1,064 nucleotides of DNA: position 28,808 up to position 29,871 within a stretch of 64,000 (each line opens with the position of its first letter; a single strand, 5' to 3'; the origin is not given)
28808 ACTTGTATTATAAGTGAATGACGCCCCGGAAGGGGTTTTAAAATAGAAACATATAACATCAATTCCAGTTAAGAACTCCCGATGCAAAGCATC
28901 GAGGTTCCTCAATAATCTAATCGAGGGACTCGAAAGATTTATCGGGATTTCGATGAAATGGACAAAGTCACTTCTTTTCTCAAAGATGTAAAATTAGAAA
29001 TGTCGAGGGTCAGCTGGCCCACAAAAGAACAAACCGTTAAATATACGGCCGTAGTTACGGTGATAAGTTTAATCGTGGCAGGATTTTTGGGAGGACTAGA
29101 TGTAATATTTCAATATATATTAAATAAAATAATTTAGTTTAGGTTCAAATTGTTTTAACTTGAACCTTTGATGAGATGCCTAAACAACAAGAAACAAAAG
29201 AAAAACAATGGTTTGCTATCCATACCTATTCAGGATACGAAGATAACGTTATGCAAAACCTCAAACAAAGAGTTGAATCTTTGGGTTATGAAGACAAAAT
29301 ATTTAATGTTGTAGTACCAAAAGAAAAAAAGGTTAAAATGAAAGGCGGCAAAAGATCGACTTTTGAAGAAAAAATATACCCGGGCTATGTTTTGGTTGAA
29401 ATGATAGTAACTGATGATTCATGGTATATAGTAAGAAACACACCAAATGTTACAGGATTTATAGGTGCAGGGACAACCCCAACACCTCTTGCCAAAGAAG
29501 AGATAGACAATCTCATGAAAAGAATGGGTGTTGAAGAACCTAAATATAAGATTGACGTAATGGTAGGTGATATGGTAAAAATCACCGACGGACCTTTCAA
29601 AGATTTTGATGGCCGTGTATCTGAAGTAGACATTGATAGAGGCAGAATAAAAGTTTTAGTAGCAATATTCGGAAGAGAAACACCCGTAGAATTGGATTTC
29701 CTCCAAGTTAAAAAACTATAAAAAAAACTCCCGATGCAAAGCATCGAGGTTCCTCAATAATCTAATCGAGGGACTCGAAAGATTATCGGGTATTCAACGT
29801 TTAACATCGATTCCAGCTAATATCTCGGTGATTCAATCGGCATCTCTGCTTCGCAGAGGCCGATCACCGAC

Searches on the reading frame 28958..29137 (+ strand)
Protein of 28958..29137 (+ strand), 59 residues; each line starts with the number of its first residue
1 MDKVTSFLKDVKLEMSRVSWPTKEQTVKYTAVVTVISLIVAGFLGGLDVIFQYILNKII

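Call 11: search_protein_families(library=pfam, proteins=[window:28958-29137:+])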
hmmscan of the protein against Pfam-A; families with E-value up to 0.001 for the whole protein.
window:28958-29137:+ (59 aa): 1 family
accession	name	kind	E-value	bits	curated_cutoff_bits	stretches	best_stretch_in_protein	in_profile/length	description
PF00584.25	SecE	-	1.8e-20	73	22.7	1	6-59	2-55/55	SecE/Sec61-gamma subunits of protein translocation complex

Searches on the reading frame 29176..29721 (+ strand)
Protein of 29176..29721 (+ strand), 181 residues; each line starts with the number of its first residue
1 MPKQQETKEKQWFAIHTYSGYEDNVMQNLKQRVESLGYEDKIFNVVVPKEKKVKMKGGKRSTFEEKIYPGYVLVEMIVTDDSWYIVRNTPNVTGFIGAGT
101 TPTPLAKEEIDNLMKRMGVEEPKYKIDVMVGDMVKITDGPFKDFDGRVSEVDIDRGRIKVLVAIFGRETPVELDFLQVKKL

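Call 11: search_protein_families(library=pfam, proteins=[window:29176-29721:+])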
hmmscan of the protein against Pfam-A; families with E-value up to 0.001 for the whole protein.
window:29176-29721:+ (181 aa): 2 families
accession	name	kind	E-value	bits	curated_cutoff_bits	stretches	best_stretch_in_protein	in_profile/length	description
PF02357.24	NusG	-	1.5e-28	99.5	22.2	1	10-113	1-92/93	Transcription termination factor nusG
PF00467.35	KOW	-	5e-07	29.7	22.3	1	130-160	1-31/32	KOW motif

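Call 13: find_encoding_contigs(protein=window:29176-29721:+, flank=10000, max_places=10)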
Protein window:29176-29721:+ (181 aa): 4 contigs read that carry it; 4 places shown.
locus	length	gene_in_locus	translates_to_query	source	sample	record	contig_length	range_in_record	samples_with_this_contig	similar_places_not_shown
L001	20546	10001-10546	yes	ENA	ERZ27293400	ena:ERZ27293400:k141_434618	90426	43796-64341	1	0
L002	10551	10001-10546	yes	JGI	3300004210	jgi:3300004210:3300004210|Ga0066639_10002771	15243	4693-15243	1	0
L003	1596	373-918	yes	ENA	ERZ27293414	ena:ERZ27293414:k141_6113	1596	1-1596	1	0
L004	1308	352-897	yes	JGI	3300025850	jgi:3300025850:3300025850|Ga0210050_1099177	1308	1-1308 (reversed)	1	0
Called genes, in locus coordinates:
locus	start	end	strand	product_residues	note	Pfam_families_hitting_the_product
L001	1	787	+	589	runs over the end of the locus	PF13185:GAF_2 (faint), PF13426:PAS_9 (weak), PF00512:HisKA, PF02518:HATPase_c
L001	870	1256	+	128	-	PF00072:Response_reg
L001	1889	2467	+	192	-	-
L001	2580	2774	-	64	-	-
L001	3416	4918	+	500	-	PF00478:IMPDH, PF00571:CBS, PF03060:NMO (weak)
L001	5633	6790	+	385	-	PF01409:tRNA-synt_2d, PF03147:FDX-ACB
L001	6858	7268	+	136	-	-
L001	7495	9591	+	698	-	PF02518:HATPase_c, PF00204:DNA_gyraseB, PF01751:Toprim, PF00986:DNA_gyraseB_C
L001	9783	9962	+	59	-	PF00584:SecE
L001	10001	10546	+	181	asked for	PF02357:NusG, PF00467:KOW (weak)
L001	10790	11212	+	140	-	PF03946:Ribosomal_L11_N, PF00298:Ribosomal_L11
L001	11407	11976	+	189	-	-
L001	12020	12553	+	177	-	PF04350:PilO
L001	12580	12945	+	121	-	-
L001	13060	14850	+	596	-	PF05157:MshEN, PF00437:T2SSE, PF13191:AAA_16 (faint)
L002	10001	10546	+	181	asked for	PF02357:NusG, PF00467:KOW (weak)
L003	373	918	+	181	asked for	PF02357:NusG, PF00467:KOW (weak)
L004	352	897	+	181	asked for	PF02357:NusG, PF00467:KOW (weak)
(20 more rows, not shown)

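Call 14: find_homologous_proteins(query=window:29176-29721:+, max_evalue=1e-20)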
Query window:29176-29721:+ (181 aa): 8000 proteins with E <= 1e-20 among 8000 candidates; the best 120 are listed.
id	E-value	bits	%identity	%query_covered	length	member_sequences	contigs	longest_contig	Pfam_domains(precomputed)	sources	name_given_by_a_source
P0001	7.2e-115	399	100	100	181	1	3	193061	PF00467.36,PF02357.25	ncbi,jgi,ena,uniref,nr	ncbi:MAG: transcription termination/antitermination protein NusG [Candidatus Yanofskybacteria bacter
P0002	7.4e-101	353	84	100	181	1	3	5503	PF00467.36,PF02357.25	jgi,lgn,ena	-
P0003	4.3e-100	351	83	100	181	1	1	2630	PF00467.36,PF02357.25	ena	-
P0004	3.9e-99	348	82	100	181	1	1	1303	PF00467.36,PF02357.25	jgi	-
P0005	3.9e-98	344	82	100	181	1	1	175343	PF00467.36,PF02357.25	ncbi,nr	ncbi:MAG: transcription termination/antitermination protein NusG [bacterium]|nr:transcription termin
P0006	1.4e-97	342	82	100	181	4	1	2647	PF00467.36,PF02357.25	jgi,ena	-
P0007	4.0e-97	341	82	100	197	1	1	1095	PF00467.36,PF02357.25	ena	-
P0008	1.8e-96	339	82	100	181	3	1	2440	PF00467.36,PF02357.25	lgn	-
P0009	2.0e-96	339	83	100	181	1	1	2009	PF00467.36,PF02357.25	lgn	-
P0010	2.2e-96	339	83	100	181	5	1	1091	PF00467.36,PF02357.25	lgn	-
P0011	4.1e-96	338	83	100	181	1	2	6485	PF00467.36,PF02357.25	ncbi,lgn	-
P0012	5.3e-96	337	81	100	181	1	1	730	PF00467.36,PF02357.25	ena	-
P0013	6.4e-96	337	81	100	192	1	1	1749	PF00467.36,PF02357.25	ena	-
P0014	8.1e-96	337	82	100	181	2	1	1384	PF00467.36,PF02357.25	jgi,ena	-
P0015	8.8e-96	337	80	100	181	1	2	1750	PF00467.36,PF02357.25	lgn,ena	-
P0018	1.1e-95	336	82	100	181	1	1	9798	PF00467.36,PF02357.25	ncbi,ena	-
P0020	1.1e-95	336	81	100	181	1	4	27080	PF00467.36,PF02357.25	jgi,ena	-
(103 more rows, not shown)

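Call 16: find_related_loci(query=window:29176-29721:+, collection=genome_contigs, flank=10000)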
Query window:29176-29721:+ (181 aa) in genome_contigs; peptide patterns used: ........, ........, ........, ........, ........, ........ (x = any residue, [..] = any of these).
600 stretches matched a pattern (row limit reached: there are more); 572 encode a relative of the query (tblastn E <= 1e-3); the best 80 are kept; 80 distinct loci.
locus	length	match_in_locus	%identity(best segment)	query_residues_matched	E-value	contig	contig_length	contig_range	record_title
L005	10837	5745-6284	74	1-180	3e-91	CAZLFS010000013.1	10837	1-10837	MAG TPA_asm: uncultured Candidatus Saccharibacteria bacterium isolate SRP272529_co1_253 genome assembly, contig: NODE_11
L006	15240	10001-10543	71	1-181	1e-90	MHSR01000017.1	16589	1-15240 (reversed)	MAG: Candidatus Terrybacteria bacterium RIFCSPHIGHO2_01_FULL_43_35 rifcsphigho2_01_scaffold_7774, whole genome shotgun s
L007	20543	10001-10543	73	1-181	1e-90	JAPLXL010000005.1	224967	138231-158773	MAG: Candidatus Nealsonbacteria bacterium isolate LacPavin_0920_SED4_MAG_36_17 LacPavin_0920_SED4_scaffold_721284, whole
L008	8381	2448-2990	75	1-181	5e-91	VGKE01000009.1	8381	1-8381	MAG: Candidatus Nealsonbacteria bacterium isolate M_DeepCast_400m_m2_122 M_DeepCast_400m_m2_122_Ga0194112_10017271, whol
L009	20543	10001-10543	74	1-181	2e-90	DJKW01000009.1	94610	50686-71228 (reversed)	MAG TPA_asm: Patescibacteria group bacterium UBA6532 UBA6532_contig_2185, whole genome shotgun sequence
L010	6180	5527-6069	73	1-181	3e-90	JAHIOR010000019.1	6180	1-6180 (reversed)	MAG: Patescibacteria group bacterium isolate KR13_S3.mb.140 KR13_S3.mb.140_k141_129419, whole genome shotgun sequence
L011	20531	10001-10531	74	1-177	3e-90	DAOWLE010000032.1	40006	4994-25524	MAG TPA_asm: bacterium isolate CSMAG_2113 CSMAG_2113_k141_1082834_length_40006_cov_23.4565, whole genome shotgun sequenc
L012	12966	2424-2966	80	1-181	5e-90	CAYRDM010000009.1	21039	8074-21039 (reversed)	MAG TPA_asm: uncultured Candidatus Saccharibacteria bacterium isolate SRP193066_co2_445 genome assembly, contig: NODE_13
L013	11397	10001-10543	73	1-181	4e-90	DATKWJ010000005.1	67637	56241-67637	MAG TPA_asm: Patescibacteria group bacterium isolate SMAG_U14160 k141_701880, whole genome shotgun sequence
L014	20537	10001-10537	72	3-181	3e-90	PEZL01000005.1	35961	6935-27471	MAG: Candidatus Tagabacteria bacterium CG09_land_8_20_14_0_10_41_14 CG09_land_8_20_14_0.10_scaffold_84_c, whole genome s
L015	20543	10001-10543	74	1-181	5e-90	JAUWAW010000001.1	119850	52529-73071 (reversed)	MAG: Candidatus Nealsonbacteria bacterium isolate CSMAG_1304 CSMAG_1304_k141_1092358_length_119850_cov_13.9976, whole ge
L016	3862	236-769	75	1-178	3e-90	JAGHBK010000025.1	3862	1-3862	MAG: bacterium isolate AUK254 PB_MBMC_208_c_000000000112, whole genome shotgun sequence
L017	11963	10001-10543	73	1-181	9e-90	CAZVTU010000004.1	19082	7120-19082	MAG TPA_asm: uncultured Candidatus Saccharibacteria bacterium isolate binchicken_co6_436 genome assembly, contig: NODE_2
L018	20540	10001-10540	75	1-181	8e-90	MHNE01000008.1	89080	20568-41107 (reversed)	MAG: Candidatus Portnoybacteria bacterium RIFCSPLOWO2_01_FULL_43_11 rifcsplowo2_01_scaffold_1805, whole genome shotgun s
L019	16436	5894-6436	72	1-181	2e-89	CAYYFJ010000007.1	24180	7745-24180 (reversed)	MAG TPA_asm: uncultured Candidatus Saccharibacteria bacterium isolate binchicken_co125_814 genome assembly, contig: NODE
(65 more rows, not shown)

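Call 25: find_encoding_contigs(protein=P0005, flank=10000, max_places=3)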
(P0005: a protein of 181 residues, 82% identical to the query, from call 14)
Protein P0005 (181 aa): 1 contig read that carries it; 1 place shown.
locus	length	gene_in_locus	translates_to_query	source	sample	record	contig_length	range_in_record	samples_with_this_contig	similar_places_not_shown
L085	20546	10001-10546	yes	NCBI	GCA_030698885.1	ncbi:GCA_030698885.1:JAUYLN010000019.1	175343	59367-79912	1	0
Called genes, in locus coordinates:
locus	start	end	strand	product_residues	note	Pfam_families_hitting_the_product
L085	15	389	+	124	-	PF00072:Response_reg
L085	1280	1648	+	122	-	PF00856:SET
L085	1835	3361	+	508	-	PF00478:IMPDH, PF00571:CBS (weak)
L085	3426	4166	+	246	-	PF00696:AA_kinase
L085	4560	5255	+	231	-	PF02592:Vut_1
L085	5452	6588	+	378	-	PF01409:tRNA-synt_2d, PF03147:FDX-ACB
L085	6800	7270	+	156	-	-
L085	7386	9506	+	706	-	PF02518:HATPase_c, PF00204:DNA_gyraseB, PF01751:Toprim, PF00986:DNA_gyraseB_C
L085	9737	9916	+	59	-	PF00584:SecE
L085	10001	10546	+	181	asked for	PF02357:NusG, PF00467:KOW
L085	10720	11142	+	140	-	PF03946:Ribosomal_L11_N, PF00298:Ribosomal_L11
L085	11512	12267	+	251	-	-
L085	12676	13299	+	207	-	-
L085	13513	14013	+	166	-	-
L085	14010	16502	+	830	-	PF25788:Ig_Rha78A_N (weak), PF00801:PKD (weak), PF18911:PKD_4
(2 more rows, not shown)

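Call 26: find_encoding_contigs(protein=P0002, flank=10000, max_places=3)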
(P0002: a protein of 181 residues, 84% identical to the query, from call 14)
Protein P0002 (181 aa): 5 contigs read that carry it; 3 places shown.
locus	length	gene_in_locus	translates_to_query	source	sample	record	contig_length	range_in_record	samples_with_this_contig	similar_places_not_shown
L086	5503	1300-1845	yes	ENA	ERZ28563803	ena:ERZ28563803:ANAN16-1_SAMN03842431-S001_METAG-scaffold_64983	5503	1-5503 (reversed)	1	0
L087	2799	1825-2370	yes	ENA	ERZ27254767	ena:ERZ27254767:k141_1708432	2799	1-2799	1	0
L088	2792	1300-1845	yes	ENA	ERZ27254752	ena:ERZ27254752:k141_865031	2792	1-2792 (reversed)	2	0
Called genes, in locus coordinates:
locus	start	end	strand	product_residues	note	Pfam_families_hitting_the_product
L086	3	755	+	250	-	?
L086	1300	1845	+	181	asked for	PF02357:NusG, PF00467:KOW (weak)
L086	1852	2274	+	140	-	PF03946:Ribosomal_L11_N, PF00298:Ribosomal_L11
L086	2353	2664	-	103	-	-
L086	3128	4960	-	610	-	-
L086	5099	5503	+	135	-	?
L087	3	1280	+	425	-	?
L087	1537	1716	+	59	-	PF00584:SecE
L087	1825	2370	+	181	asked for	PF02357:NusG, PF00467:KOW (weak)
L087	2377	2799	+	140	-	PF03946:Ribosomal_L11_N, PF00298:Ribosomal_L11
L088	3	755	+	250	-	?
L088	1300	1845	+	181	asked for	PF02357:NusG, PF00467:KOW (weak)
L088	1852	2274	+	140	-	PF03946:Ribosomal_L11_N, PF00298:Ribosomal_L11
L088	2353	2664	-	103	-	-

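Call 36: find_encoding_contigs(protein=P0011, flank=6000, max_places=2)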
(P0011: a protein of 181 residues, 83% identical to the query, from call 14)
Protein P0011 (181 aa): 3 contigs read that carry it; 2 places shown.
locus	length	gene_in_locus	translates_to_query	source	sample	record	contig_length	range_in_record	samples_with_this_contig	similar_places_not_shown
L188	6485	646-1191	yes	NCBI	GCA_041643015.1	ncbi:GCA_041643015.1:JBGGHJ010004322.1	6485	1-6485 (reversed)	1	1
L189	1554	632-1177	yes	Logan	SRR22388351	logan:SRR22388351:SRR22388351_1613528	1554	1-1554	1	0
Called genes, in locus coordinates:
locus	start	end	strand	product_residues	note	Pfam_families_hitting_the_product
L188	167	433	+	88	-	PF01541:GIY-YIG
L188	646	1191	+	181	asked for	PF02357:NusG, PF00467:KOW (weak)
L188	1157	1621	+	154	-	PF03946:Ribosomal_L11_N, PF00298:Ribosomal_L11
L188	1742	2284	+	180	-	PF00383:dCMP_cyt_deam_1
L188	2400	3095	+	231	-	PF02223:Thymidylate_kin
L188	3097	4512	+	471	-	PF02511:Thy1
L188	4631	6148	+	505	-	PF02934:GatB_N, PF02637:GatB_Yqey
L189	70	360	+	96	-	-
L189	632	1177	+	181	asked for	PF02357:NusG, PF00467:KOW (weak)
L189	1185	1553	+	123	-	?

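Call 37: find_encoding_contigs(protein=P0018, flank=6000, max_places=2)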
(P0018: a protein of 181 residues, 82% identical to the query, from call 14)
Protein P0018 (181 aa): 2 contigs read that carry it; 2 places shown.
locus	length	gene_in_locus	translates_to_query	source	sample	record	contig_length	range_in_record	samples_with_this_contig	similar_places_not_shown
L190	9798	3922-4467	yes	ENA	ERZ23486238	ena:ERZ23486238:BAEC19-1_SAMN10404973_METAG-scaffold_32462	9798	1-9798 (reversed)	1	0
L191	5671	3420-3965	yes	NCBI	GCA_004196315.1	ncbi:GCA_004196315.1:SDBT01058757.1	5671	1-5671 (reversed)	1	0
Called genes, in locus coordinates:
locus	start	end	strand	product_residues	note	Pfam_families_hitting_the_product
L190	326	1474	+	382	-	PF01409:tRNA-synt_2d, PF03147:FDX-ACB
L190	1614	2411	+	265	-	-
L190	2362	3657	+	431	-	-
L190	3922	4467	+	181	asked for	PF02357:NusG, PF00467:KOW (weak)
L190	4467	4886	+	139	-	PF03946:Ribosomal_L11_N, PF00298:Ribosomal_L11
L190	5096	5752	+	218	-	PF01467:CTP_transf_like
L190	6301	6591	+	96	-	PF00383:dCMP_cyt_deam_1, PF14437:MafB19-deam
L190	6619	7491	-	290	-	-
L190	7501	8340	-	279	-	PF00303:Thymidylat_synt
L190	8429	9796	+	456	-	?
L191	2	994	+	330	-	?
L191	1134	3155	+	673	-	PF02518:HATPase_c, PF00204:DNA_gyraseB, PF01751:Toprim, PF00986:DNA_gyraseB_C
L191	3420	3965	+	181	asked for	PF02357:NusG, PF00467:KOW (weak)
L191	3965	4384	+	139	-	PF03946:Ribosomal_L11_N, PF00298:Ribosomal_L11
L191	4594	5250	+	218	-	PF01467:CTP_transf_like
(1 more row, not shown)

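Call 38: find_encoding_contigs(protein=P0020, flank=6000, max_places=2)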
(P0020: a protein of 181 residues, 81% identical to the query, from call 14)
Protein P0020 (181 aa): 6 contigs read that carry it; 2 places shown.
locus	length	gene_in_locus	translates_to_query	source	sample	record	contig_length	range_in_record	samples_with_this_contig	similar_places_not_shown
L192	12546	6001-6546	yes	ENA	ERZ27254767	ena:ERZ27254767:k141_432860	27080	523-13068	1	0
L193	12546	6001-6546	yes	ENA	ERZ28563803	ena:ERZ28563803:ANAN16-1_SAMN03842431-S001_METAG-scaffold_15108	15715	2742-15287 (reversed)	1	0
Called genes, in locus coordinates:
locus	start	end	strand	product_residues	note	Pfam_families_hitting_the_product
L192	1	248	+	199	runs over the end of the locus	-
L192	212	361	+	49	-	-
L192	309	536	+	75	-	-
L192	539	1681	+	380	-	PF01409:tRNA-synt_2d, PF03147:FDX-ACB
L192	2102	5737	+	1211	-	PF02518:HATPase_c, PF00204:DNA_gyraseB, PF01751:Toprim, PF14890:Intein_splicing, PF14528:LAGLIDADG_3, PF00986:DNA_gyraseB_C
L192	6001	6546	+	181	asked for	PF02357:NusG, PF00467:KOW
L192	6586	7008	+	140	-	PF03946:Ribosomal_L11_N, PF00298:Ribosomal_L11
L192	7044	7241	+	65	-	-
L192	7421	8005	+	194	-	PF13238:AAA_18 (weak)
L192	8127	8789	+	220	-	PF02223:Thymidylate_kin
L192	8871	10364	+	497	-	PF02511:Thy1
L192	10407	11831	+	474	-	PF02934:GatB_N, PF02637:GatB_Yqey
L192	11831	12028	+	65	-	-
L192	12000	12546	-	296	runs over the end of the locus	PF01745:IPT, PF01715:IPPT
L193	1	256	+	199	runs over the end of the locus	-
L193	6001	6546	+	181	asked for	PF02357:NusG, PF00467:KOW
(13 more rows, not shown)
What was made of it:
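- On Ribosomal-protein autoregulatory leader: Most relatives have a 0-40 nt nusG-rplK spacer (calls 26, 36-38).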
